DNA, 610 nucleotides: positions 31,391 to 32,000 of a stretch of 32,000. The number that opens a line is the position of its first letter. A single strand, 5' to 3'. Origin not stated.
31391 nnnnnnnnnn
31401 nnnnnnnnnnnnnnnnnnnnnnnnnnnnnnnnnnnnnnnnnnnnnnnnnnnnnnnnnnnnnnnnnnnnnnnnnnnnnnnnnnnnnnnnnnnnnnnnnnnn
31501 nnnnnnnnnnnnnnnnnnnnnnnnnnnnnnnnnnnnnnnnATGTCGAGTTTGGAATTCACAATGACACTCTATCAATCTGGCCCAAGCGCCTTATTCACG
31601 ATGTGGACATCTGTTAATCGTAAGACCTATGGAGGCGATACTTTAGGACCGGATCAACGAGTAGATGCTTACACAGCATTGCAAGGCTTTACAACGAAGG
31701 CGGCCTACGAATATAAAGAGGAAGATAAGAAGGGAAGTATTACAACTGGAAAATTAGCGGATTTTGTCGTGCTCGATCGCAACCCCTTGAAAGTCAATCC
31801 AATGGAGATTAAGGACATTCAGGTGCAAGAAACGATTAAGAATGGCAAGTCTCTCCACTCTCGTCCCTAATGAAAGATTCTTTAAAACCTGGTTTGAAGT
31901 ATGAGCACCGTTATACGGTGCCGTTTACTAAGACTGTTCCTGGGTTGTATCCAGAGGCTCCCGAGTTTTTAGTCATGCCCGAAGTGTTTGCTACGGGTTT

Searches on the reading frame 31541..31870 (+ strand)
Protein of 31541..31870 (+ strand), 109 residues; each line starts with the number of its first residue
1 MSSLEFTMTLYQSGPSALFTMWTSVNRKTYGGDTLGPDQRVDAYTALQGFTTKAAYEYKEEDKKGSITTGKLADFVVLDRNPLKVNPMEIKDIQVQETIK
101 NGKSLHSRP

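Call 31: search_protein_families(library=pfam, proteins=[window:31541-31870:+], max_evalue=0.001)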
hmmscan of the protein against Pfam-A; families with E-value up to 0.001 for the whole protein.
window:31541-31870:+ (109 aa): 2 families
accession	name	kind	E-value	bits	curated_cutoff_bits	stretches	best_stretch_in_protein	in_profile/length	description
PF07969.17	Amidohydro_3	-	1.4e-22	81.3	29.7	1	18-105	383-471/472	Amidohydrolase family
PF01979.26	Amidohydro_1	-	5.8e-08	32.8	25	1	31-104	275-344/345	Amidohydrolase family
